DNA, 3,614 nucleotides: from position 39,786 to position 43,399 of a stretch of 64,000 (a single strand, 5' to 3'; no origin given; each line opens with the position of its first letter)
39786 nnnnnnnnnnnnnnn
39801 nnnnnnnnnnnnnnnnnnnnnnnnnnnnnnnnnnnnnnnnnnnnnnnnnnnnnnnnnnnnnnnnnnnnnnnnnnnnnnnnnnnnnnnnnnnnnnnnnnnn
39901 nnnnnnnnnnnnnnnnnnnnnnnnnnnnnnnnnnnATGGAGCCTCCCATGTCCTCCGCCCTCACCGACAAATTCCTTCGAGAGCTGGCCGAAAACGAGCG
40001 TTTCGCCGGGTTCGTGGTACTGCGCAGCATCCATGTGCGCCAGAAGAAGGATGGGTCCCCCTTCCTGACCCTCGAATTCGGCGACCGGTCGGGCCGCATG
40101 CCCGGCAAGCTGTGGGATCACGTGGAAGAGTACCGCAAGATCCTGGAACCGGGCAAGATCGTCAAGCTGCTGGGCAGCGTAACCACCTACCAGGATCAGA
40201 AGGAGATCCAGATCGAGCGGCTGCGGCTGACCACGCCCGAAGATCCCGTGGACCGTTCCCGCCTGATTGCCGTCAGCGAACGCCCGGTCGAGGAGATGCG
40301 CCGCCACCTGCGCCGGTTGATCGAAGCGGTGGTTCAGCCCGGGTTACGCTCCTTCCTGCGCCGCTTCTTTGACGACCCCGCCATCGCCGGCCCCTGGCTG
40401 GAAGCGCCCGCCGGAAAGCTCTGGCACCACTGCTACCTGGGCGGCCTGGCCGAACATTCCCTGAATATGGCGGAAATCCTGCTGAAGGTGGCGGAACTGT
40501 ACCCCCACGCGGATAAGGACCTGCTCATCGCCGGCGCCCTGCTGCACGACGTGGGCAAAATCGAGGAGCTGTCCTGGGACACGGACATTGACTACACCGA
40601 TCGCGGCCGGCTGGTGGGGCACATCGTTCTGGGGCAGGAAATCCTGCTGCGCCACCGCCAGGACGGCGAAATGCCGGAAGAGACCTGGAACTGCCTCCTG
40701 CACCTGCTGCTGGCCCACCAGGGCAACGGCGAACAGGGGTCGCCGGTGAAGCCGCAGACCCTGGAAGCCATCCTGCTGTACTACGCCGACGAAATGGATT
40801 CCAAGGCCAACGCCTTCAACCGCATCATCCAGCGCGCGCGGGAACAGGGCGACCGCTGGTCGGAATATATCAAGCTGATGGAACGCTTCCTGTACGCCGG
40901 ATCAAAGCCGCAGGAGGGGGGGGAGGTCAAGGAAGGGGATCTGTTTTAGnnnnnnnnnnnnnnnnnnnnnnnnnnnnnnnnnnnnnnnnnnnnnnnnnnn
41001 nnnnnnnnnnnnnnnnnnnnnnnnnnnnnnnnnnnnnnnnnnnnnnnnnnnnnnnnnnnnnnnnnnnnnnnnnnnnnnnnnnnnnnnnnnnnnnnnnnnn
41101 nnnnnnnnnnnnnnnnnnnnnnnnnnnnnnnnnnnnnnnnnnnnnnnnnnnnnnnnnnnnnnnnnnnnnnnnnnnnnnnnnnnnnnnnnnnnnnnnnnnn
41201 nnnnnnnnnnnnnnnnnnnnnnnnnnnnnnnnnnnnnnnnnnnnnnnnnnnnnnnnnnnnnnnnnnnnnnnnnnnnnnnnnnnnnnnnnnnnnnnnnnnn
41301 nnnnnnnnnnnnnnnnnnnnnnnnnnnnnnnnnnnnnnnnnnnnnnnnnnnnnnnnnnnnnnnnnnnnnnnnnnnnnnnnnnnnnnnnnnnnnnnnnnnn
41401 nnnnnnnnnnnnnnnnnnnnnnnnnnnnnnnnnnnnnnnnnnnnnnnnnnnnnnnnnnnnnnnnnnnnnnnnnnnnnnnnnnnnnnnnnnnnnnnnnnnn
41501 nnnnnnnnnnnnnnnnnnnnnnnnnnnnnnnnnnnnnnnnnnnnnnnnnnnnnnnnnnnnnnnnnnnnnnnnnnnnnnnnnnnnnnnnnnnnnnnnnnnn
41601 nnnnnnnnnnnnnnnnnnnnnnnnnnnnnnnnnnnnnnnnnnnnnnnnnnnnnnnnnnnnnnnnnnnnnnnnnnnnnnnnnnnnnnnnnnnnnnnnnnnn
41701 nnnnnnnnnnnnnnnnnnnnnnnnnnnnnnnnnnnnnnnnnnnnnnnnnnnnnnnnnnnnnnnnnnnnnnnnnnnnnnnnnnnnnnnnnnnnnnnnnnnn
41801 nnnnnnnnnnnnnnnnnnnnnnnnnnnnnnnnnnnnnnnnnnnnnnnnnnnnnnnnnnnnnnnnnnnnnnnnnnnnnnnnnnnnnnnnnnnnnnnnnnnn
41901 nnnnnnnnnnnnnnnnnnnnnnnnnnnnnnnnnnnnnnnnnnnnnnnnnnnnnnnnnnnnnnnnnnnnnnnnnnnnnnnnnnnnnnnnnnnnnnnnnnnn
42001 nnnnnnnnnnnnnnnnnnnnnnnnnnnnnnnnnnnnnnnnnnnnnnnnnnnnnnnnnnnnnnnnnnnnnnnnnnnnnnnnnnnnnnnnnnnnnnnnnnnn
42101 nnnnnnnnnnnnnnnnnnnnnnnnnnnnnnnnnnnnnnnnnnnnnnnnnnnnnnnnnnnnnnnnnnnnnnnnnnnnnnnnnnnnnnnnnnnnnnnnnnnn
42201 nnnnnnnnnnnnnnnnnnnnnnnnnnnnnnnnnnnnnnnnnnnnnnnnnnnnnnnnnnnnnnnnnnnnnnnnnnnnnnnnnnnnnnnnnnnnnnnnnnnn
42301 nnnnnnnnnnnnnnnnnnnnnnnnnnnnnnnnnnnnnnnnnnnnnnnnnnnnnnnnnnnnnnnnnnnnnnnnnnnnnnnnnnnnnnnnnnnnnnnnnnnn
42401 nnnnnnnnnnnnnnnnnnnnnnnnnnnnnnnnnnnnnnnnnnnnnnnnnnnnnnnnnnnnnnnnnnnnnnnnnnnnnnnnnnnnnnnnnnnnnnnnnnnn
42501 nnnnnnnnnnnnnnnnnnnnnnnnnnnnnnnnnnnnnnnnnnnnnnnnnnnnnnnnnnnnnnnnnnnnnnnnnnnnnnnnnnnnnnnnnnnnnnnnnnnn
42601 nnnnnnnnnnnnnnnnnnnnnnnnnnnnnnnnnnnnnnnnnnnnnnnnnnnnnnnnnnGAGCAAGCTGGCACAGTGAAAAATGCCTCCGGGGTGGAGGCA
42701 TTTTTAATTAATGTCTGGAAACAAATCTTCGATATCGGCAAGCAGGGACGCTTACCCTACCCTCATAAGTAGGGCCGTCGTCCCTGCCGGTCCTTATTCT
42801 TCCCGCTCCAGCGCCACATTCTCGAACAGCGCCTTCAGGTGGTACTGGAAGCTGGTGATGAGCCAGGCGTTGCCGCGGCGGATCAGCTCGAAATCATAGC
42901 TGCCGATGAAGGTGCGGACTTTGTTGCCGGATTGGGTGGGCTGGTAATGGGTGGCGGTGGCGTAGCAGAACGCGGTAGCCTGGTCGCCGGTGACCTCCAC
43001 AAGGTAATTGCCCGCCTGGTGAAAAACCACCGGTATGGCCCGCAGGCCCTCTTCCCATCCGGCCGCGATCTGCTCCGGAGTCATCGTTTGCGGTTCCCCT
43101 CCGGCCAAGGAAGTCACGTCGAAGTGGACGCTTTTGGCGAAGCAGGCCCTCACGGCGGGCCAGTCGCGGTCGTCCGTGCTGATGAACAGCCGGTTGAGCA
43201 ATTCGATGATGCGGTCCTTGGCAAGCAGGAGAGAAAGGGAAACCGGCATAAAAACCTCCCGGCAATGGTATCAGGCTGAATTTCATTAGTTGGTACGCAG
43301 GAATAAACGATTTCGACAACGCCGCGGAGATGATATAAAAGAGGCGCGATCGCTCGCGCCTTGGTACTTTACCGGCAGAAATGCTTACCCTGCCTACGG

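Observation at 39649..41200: YhaM-like nuclease gene bracketed by about 140-nt inverted repeats at about 94% identity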

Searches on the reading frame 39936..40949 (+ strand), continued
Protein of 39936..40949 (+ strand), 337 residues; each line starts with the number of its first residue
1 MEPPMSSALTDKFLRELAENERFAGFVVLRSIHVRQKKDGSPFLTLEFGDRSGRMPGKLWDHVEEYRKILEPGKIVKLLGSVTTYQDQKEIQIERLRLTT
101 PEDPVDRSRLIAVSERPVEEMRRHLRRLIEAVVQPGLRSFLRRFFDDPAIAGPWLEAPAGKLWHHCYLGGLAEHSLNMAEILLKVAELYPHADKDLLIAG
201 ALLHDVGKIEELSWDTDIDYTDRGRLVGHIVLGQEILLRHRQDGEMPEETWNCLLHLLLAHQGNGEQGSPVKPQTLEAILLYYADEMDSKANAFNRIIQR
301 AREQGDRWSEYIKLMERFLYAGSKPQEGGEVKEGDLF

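Call 66: find_encoding_contigs(protein=P0007, flank=5000, max_places=1)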
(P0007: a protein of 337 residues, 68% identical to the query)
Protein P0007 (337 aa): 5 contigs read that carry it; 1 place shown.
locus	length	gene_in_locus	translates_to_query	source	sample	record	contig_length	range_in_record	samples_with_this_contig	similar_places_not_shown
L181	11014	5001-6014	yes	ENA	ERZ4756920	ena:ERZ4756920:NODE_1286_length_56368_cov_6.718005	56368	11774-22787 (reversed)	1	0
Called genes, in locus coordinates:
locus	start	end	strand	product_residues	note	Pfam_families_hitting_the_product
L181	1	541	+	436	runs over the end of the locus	PF00919:UPF0004, PF04055:Radical_SAM, PF01938:TRAM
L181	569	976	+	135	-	PF06305:LapA_dom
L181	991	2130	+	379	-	PF12895:ANAPC3 (faint), PF14561:TPR_20 (faint), PF23914:TPR_CcmH_CycH (faint), PF25062:ARM_TT21_N (faint), PF07719:TPR_2 (faint), PF13174:TPR_6 (faint), PF13428:TPR_14 (weak), PF18073:Zn_ribbon_LapB, +6 more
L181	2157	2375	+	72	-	PF09656:PGPGW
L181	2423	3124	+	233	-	PF05036:SPOR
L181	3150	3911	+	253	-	PF04055:Radical_SAM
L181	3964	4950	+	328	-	PF00155:Aminotran_1_2, PF01212:Beta_elim_lyase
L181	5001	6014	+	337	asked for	PF01336:tRNA_anti-codon, PF01966:HD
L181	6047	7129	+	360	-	PF05343:Peptidase_M42, PF01546:Peptidase_M20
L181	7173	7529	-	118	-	PF00472:RF-1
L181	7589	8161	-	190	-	PF01936:NYN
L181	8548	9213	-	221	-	PF01135:PCMT, PF00398:RrnaAD (weak), PF13847:Methyltransf_31 (weak)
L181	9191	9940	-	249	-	PF13641:Glyco_tranf_2_3 (weak), PF00535:Glycos_transf_2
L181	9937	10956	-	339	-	PF01208:URO-D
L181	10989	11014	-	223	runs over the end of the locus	PF02607:B12-binding_2, PF02310:B12-binding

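Call 67: find_encoding_contigs(protein=P0012, flank=5000, max_places=1)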
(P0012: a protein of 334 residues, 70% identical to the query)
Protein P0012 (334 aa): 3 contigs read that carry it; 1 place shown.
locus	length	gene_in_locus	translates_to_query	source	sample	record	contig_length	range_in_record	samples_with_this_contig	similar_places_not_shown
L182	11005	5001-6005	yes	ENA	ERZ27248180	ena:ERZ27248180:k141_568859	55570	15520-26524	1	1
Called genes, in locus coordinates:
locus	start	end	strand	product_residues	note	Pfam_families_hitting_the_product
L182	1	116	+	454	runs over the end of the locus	PF00919:UPF0004, PF04055:Radical_SAM, PF01938:TRAM (weak)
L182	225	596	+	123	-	PF06305:LapA_dom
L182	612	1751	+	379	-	PF07719:TPR_2 (faint), PF13174:TPR_6 (faint), PF13176:TPR_7 (faint), PF13432:TPR_16 (faint), PF14561:TPR_20 (faint), PF12569:NatA_aux_su (faint), PF13414:TPR_11 (weak), PF18073:Zn_ribbon_LapB (weak), +4 more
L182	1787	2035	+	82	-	PF09656:PGPGW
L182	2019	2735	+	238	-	PF05036:SPOR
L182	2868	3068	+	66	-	-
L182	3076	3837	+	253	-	PF04055:Radical_SAM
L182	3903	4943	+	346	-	PF00155:Aminotran_1_2 (weak), PF01212:Beta_elim_lyase, PF01041:DegT_DnrJ_EryC1 (faint)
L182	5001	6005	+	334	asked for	PF01336:tRNA_anti-codon, PF01966:HD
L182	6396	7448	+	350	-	PF05343:Peptidase_M42, PF01546:Peptidase_M20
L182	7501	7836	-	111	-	PF00472:RF-1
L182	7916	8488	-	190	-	PF01936:NYN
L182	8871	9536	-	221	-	PF01135:PCMT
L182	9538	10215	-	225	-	PF13641:Glyco_tranf_2_3 (weak), PF00535:Glycos_transf_2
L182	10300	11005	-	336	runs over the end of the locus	PF01208:URO-D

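Call 68: find_encoding_contigs(protein=P0010, flank=5000, max_places=1)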
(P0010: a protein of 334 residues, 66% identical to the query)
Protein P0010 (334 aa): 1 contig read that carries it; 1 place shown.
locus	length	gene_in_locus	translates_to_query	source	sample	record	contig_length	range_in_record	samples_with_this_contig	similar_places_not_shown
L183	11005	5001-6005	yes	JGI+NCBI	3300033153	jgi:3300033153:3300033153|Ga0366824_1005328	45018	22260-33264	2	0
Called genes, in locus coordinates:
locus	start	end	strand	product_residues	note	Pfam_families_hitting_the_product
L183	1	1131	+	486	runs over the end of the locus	PF01554:MatE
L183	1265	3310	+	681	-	PF08309:LVIVD (faint), PF18962:Por_Secre_tail (weak)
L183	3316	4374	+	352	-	PF00155:Aminotran_1_2, PF01212:Beta_elim_lyase, PF01041:DegT_DnrJ_EryC1 (faint)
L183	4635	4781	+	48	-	-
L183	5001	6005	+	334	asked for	PF01336:tRNA_anti-codon, PF01966:HD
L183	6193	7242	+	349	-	PF05343:Peptidase_M42, PF04389:Peptidase_M28 (faint), PF01546:Peptidase_M20 (weak)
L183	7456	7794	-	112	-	PF00472:RF-1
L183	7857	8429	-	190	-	PF01936:NYN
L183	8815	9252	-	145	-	PF06695:Sm_multidrug_ex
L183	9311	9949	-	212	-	PF01135:PCMT, PF00398:RrnaAD (weak), PF13847:Methyltransf_31 (weak), PF13649:Methyltransf_25 (weak)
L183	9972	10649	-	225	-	PF00535:Glycos_transf_2, PF13641:Glyco_tranf_2_3 (faint)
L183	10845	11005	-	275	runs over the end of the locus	-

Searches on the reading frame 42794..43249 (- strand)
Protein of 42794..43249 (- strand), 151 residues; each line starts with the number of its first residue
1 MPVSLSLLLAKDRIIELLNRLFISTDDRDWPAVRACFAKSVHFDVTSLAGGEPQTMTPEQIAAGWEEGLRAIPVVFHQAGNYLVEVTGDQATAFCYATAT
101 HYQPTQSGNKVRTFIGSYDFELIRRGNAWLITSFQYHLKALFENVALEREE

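Call 50: search_protein_families(library=pfam, proteins=[window:42794-43249:-], max_evalue=0.01)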
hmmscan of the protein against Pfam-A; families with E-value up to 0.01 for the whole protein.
window:42794-43249:- (151 aa): 4 families
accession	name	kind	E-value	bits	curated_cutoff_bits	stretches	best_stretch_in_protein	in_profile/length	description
PF13577.12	SnoaL_4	-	5.9e-22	78.5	24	1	8-133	3-124/126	SnoaL-like domain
PF12680.13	SnoaL_2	-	0.0017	19.4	27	1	26-111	9-86/102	SnoaL-like domain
PF14534.12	DUF4440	-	0.0044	17.9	25.2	1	14-131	1-107/107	Domain of unknown function (DUF4440)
PF00866.24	Ring_hydroxyl_B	-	0.0099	16.4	27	0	77-138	77-137/144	Ring hydroxylating beta subunit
